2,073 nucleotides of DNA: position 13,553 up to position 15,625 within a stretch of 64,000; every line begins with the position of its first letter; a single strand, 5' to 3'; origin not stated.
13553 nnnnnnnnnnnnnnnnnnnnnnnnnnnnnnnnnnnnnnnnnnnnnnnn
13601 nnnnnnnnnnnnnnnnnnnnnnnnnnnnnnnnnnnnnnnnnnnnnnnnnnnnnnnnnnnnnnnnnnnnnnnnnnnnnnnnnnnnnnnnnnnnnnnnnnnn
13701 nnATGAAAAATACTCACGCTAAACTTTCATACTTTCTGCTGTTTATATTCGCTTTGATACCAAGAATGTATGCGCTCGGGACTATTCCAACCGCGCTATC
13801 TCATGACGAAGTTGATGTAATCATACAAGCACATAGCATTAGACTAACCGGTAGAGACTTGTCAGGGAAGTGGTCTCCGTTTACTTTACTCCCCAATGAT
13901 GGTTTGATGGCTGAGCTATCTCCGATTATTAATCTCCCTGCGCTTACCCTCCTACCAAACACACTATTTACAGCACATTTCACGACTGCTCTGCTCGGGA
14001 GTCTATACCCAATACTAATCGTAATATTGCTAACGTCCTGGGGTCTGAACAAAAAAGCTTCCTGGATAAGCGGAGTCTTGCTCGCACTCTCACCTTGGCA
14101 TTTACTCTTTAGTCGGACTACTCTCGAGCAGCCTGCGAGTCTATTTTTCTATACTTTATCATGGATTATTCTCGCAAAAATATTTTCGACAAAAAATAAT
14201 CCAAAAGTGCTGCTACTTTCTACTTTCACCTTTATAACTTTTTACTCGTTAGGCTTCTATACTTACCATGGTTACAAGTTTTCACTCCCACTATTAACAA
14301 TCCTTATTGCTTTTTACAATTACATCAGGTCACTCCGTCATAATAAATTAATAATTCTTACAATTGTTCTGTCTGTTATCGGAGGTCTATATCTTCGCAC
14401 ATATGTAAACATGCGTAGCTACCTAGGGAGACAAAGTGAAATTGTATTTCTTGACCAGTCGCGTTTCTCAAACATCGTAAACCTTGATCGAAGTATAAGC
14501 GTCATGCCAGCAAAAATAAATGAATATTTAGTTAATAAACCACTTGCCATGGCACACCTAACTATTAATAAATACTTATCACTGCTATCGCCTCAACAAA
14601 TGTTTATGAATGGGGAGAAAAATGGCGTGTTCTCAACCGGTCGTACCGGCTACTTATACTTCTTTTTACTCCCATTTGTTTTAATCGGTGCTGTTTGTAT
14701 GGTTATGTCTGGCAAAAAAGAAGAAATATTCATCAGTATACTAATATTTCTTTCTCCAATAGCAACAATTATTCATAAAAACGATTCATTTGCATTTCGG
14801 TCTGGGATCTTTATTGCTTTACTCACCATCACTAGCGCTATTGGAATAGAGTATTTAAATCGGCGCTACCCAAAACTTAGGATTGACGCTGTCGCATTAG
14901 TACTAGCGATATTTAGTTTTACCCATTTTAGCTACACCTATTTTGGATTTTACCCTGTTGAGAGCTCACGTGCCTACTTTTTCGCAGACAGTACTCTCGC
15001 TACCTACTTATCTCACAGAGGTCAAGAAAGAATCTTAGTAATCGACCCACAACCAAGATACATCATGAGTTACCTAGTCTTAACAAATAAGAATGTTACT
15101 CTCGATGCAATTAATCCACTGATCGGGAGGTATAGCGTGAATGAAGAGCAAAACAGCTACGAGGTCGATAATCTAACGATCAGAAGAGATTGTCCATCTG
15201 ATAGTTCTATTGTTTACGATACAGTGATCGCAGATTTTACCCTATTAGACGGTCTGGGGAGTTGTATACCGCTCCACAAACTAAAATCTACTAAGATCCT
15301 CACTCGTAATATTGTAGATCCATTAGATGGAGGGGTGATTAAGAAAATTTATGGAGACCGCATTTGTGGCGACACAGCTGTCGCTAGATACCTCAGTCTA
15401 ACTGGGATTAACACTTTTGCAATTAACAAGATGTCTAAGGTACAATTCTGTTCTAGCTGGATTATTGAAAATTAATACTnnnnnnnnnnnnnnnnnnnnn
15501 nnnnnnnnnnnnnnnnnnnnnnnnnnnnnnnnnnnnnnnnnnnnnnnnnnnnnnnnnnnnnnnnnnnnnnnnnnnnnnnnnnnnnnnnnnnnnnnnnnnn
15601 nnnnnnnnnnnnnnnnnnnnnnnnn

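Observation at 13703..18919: Tandem triplet of GT-C paralogs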

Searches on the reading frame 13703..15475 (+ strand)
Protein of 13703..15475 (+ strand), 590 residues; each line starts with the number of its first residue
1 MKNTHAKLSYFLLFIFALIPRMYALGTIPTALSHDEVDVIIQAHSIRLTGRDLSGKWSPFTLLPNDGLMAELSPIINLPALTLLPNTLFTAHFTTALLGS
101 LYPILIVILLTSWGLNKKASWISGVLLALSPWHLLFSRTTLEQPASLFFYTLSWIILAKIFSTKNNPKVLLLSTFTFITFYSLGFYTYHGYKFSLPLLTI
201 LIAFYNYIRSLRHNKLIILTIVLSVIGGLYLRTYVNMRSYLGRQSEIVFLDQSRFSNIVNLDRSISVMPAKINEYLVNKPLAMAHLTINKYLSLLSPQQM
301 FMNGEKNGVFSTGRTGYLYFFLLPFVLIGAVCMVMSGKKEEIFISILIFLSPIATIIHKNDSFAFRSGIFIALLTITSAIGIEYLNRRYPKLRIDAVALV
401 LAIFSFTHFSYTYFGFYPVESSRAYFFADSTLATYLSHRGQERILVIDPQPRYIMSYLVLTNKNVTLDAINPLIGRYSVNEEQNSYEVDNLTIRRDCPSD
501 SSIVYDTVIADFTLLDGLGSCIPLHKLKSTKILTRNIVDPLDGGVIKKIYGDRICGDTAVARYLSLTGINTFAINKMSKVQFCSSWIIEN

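Call 4: search_protein_families(library=pfam, proteins=[window:13703-15475:+], max_evalue=0.01)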
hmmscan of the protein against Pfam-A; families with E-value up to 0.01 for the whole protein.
window:13703-15475:+ (590 aa): 1 family
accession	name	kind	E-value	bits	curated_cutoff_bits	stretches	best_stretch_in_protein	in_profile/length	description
PF02366.24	PMT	-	0.0016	18.4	22.7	1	89-176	83-171/245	Dolichyl-phosphate-mannose-protein mannosyltransferase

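Call 13: search_protein_families(library=ncbifam, proteins=[window:13703-15475:+], max_evalue=0.01)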
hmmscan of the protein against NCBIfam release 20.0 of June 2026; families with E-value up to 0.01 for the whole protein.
window:13703-15475:+ (590 aa): 0 families

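Call 16: find_encoding_contigs(protein=window:13703-15475:+, flank=10000, max_places=6)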
Protein window:13703-15475:+ (590 aa): 1 contig read that carries it; 1 place shown.
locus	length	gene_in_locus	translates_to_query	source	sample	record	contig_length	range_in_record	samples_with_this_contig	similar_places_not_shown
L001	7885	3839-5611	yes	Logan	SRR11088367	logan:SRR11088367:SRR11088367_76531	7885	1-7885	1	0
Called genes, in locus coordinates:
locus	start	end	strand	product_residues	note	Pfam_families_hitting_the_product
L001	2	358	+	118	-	?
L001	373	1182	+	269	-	PF00535:Glycos_transf_2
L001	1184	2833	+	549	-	-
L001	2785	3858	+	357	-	PF13579:Glyco_trans_4_4, PF13439:Glyco_transf_4, PF00534:Glycos_transf_1, PF13692:Glyco_trans_1_4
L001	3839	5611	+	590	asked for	-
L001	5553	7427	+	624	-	-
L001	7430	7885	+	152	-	?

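Call 28: find_homologous_proteins(query=window:13703-15475:+)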
Query window:13703-15475:+ (590 aa): 47 proteins with E <= 0.001 among 8000 candidates.
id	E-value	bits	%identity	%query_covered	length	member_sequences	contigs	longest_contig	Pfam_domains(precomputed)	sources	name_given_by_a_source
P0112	0.0e+0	1256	96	100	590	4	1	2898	-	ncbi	-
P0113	0.0e+0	1073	81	100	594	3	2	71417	-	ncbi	-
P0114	3.2e-266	902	68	99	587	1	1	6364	-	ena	-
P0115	1.3e-261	887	68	99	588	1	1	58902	-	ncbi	ncbi:MAG: hypothetical protein Fur0011_5990 [Candidatus Microgenomates bacterium]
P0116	1.9e-260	883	66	98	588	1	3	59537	-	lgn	-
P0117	2.6e-258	876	66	98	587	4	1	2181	-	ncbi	-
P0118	4.0e-258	876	66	99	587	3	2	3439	-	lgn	-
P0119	5.3e-254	862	65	98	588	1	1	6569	-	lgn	-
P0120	1.3e-253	861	65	99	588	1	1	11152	-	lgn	-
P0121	3.8e-245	833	62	97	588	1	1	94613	-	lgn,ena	-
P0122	1.5e-241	821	63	97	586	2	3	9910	-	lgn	-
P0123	6.7e-239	812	63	99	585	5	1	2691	-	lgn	-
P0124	7.1e-229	779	60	97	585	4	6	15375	-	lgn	-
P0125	5.4e-228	776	60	97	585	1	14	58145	-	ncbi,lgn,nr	ncbi:MAG: hypothetical protein DPW11_00855 [bacterium]|nr:hypothetical protein [Candidatus Microgeno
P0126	4.3e-227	773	60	97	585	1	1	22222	-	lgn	-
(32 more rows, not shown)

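Call 40: predict_structure(alignment_id=A3)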
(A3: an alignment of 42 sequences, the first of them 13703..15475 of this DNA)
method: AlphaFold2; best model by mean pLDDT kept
length: 590 residues; sequences in the alignment: 42
mean_pLDDT: 88.7   pTM: 0.88
mean pLDDT of the five models: 88.7, 88.7, 88.5, 88.4, 87.6
residues with pLDDT >= 90: 363; 70-90: 188; 50-70: 38; < 50: 1
segments of 3 or more residues with pLDDT < 50: none
pLDDT, mean of each block of 10 residues (from residue 1): 78 95 92 92 94 87 76 91 94 95 97 94 93 85 89 95 88 95 84 86 93 84 94 86 72 90 93 92 90 78 66 59 89 92 94 84 78 93 94 91 88 89 91 96 95 96 94 90 91 91 88 88 81 88 93 92 88 92 92
secondary structure, 60 per line:
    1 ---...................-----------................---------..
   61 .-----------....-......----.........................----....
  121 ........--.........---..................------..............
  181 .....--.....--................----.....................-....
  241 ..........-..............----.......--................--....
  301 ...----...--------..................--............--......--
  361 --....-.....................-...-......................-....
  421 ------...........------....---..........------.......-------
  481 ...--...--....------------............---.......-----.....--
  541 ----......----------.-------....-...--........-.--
elements in order: H4-22 H34-49 H73-76 H78-83 H88-112 H117-128 H131-139 H143-160 H167-185 H188-192 H195-210 H215-235 H237-246 H252-265 H270-276 H279-294 H297-303 H319-336 H339-350 H353-357 H363-366 H368-388 H394-415 H417-420 H427-437 E444-447 H451-460 H467-473 E486-488 E491-494 E507-511 H512-518 H522-528 E534-538 E545-550 H569-572 H579-586

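Call 43: fold_search(model_id=the predicted structure, library=pdb)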
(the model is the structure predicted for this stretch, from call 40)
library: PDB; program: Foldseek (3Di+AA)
matches with E <= 10: 307; with E <= 0.001: 23
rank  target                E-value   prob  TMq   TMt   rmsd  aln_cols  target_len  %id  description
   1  8agc_A                3.5e-07  1.00  0.44  0.38  14.0       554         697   11  Structure of yeast oligosaccharylransferase complex with lipid-linked oligosaccharide and non-acceptor peptide bound (released 2022-12-07)
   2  8pn9_A                1.2e-06  1.00  0.45  0.41  13.6       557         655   11  Structure of human oligosaccharyltransferase OST-A complex bound to NGI-1 (released 2024-05-08)
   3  8b6l_I                1.6e-06  1.00  0.45  0.40  12.2       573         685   12  Subtomogram average of the human Sec61-TRAP-OSTA-translocon (released 2022-12-07)
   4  6s7o_A                1.9e-06  1.00  0.45  0.41  13.7       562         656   13  Cryo-EM structure of human oligosaccharyltransferase complex OST-A (released 2019-12-18)
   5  9n9j_I                3.3e-06  1.00  0.41  0.36  15.4       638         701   12  Structure of a GRP94 folding intermediate engaged with a CCDC134- and FKBP11-bound secretory translocon (released 2025-11-19)
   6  6s7t_A                4.7e-06  1.00  0.48  0.41  12.0       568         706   12  Cryo-EM structure of human oligosaccharyltransferase complex OST-B (released 2019-12-18)
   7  3wak                  6.3e-06  1.00  0.39  0.28  14.1       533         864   12  Crystal structure of the Archaeoglobus fulgidus oligosaccharyltransferase (O29867_ARCFU) in the apo form (released 2013-10-30)
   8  7e9s_A                6.3e-06  1.00  0.42  0.30  13.1       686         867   10  Archaeal oligosaccharyltransferase AglB from Archaeoglobus fulgidus in complex with an inhibitory peptide and a dolich (released 2021-09-08)
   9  6gxc_A                1.5e-05  1.00  0.43  0.37  14.1       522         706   11  Bacterial oligosaccharyltransferase PglB in complex with an inhibitory peptide and a reactive lipid-linked oligosaccha (released 2018-11-14)
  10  3waj                  1.7e-05  1.00  0.40  0.31  15.2       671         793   11  Crystal structure of the Archaeoglobus fulgidus oligosaccharyltransferase (O29867_ARCFU) complex with Zn and sulfate (released 2013-10-30)
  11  8age_A                1.8e-05  1.00  0.45  0.42  13.1       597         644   11  Structure of yeast oligosaccharylransferase complex with acceptor peptide bound (released 2022-12-07)
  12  5ogl_A                2.4e-05  1.00  0.44  0.37  13.5       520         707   10  Structure of bacterial oligosaccharyltransferase PglB in complex with an acceptor peptide and an lipid-linked oligosac (released 2017-10-25)
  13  6ezn_F                3.8e-05  1.00  0.40  0.37  13.0       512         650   10  Cryo-EM structure of the yeast oligosaccharyltransferase (OST) complex (released 2018-01-17)
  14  8agb_A                4.2e-05  1.00  0.42  0.39  14.1       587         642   12  Structure of yeast oligosaccharylransferase complex with lipid-linked oligosaccharide bound (released 2022-12-07)
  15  6ftg_5                5.2e-05  1.00  0.39  0.36  15.0       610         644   12  Subtomogram average of OST-containing ribosome-translocon complexes from canine rough microsomal membranes (released 2018-03-21)
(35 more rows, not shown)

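Call 48: find_related_loci(query=A3, collection=genome_contigs, flank=8000)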
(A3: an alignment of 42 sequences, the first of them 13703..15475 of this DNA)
Query A3 (590 aa) in genome_contigs; peptide patterns used: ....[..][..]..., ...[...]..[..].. (x = any residue, [..] = any of these).
135 stretches matched a pattern; 53 encode a relative of the query (tblastn E <= 1e-3); 53 distinct loci.
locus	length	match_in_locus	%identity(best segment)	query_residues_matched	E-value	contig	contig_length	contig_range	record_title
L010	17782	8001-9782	82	1-590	0e+0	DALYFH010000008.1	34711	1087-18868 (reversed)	MAG TPA_asm: Candidatus Woesebacteria bacterium isolate CTOTU14276 NODE_204_length_34711_cov_5.438827, whole genome shot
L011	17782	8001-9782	81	1-590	0e+0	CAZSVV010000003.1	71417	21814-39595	MAG TPA_asm: uncultured Pseudomonadales bacterium isolate SRP219642_co6_386 genome assembly, contig: NODE_197_length_714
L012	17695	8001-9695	60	20-590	0e+0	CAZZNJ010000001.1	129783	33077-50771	MAG TPA_asm: uncultured Pseudomonadales bacterium isolate SRP170004_co1_572 genome assembly, contig: NODE_141_length_129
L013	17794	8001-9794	42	1-590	5e-154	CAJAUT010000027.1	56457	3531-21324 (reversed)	uncultured bacterium isolate Loc080925-6m_bin-0061 genome assembly, contig: bin-0061:27/34, whole genome shotgun sequenc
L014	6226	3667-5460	43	1-590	1e-154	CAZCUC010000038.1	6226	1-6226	MAG TPA_asm: uncultured Pseudomonadales bacterium isolate SRP286056_co1_428 genome assembly, contig: NODE_17759_length_6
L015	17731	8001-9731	42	13-590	4e-141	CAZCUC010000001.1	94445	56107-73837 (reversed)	MAG TPA_asm: uncultured Pseudomonadales bacterium isolate SRP286056_co1_428 genome assembly, contig: NODE_173_length_944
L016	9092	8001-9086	60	20-385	1e-138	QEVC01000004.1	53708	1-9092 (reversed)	MAG: Candidatus Microgenomates bacterium isolate GWF J3_scaffold_465, whole genome shotgun sequence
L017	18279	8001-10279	38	1-588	6e-115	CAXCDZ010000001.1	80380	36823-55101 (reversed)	MAG TPA_asm: uncultured bacterium isolate SRR3724533_concoct_107 genome assembly, contig: ERZ4200974.167, whole genome s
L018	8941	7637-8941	44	12-448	1e-93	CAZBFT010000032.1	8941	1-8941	MAG TPA_asm: uncultured Pseudomonadales bacterium isolate SRP050083_co7_41 genome assembly, contig: NODE_7466_length_894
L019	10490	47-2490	26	12-425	1e-21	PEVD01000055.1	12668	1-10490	MAG: Candidatus Shapirobacteria bacterium CG03_land_8_20_14_0_80_40_19 CG03_land_8_20_14_0.80_scaffold_2505_c, whole gen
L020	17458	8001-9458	26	21-495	2e-20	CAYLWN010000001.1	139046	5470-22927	MAG TPA_asm: uncultured Gammaproteobacteria bacterium isolate SRP050083_co1_444 genome assembly, contig: NODE_11_length_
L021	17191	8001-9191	28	21-414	2e-18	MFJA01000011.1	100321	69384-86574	MAG: Candidatus Gottesmanbacteria bacterium RBG_16_37_8 RBG_16_scaffold_1253, whole genome shotgun sequence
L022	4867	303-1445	28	3-382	2e-17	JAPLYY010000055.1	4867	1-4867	MAG: Candidatus Shapirobacteria bacterium isolate LacPavin_0920_WC90_MAG_39_8 LacPavin_0920_WC90_scaffold_156313, whole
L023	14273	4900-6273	25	17-448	9e-23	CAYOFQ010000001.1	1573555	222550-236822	MAG TPA_asm: uncultured Gammaproteobacteria bacterium isolate SRP342105_co1_162 genome assembly, contig: NODE_1_length_1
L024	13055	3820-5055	24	21-425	4e-18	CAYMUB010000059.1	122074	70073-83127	MAG TPA_asm: uncultured Gammaproteobacteria bacterium isolate binchicken_co203_488 genome assembly, contig: k141_370093,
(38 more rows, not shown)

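Call 65: search_solved_structures(query=A1, max_evalue=1, show_alignments=2)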
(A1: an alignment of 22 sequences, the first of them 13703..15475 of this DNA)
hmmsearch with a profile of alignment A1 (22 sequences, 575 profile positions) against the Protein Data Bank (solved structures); distinct sequences matched with E-value up to 1: 0.

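Call 80: search_protein_representatives(protein=window:13703-15475:+)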
Query: 590 residues. Proteins with E-value up to 0.001 (for the whole library): 3669; up to 1e-10: 1604; up to 1e-30: 215. The best 150 are listed.
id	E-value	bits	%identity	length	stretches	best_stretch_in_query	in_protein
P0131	3.0e-194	663.1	53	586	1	10-589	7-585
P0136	1.2e-149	516.0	46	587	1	9-589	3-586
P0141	5.0e-139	480.8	43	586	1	5-588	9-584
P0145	5.2e-133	461.0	40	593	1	9-589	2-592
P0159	1.5e-126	439.7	43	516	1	68-589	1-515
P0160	7.4e-119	414.3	40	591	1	14-590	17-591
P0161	7.1e-98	345.0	95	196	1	1-170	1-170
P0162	4.5e-63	230.1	30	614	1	10-588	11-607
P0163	4.3e-61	223.6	31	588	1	6-588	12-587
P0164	5.8e-60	219.8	30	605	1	6-589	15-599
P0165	2.1e-57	211.4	29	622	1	9-588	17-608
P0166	1.5e-56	208.6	31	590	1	10-588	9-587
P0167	2.0e-55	204.8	28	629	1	8-587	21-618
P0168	5.3e-54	200.2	27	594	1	10-588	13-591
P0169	8.6e-54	199.5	31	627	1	8-589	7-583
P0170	4.4e-53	197.1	27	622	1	8-588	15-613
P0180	2.2e-49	184.9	28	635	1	16-587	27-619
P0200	4.3e-44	167.4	28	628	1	16-588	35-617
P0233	2.2e-40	155.2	25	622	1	8-590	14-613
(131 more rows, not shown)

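Call 81: search_protein_families(library=pfam, proteins=[P0162, P0163, P0164, P0166, P0170, P0180, P0200, P0233], max_evalue=0.01)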
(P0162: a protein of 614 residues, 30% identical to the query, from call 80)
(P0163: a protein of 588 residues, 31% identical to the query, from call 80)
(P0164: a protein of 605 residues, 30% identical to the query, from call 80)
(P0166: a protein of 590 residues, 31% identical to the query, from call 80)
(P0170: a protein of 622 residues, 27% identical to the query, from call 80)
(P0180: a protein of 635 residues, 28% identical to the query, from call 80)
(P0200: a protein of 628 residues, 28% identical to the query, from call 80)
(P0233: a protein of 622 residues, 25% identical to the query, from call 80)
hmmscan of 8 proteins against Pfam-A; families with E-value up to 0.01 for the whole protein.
P0162 (614 aa): 0 families

P0163 (588 aa): 1 family
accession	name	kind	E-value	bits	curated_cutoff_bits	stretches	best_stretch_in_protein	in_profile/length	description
PF13231.12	PMT_2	-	1.1e-05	26.1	26.1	1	99-222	21-150/160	Dolichyl-phosphate-mannose-protein mannosyltransferase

P0164 (605 aa): 0 families

P0166 (590 aa): 3 families
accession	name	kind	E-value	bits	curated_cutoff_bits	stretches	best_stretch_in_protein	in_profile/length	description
PF13231.12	PMT_2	-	0.00084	20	26.1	1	81-217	13-149/160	Dolichyl-phosphate-mannose-protein mannosyltransferase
PF02516.20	STT3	-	0.009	16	24.5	1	97-229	103-237/405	Oligosaccharyl transferase STT3, N-terminal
PF13131.11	DUF3951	-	0.0097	16.5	26.3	1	185-214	13-42/52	Protein of unknown function (DUF3951)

P0170 (622 aa): 1 family
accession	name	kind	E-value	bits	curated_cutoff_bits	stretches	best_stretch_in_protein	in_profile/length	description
PF02366.24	PMT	-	0.00021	21.4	22.7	1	90-240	76-230/245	Dolichyl-phosphate-mannose-protein mannosyltransferase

P0180 (635 aa): 0 families

P0200 (628 aa): 0 families

P0233 (622 aa): 0 families
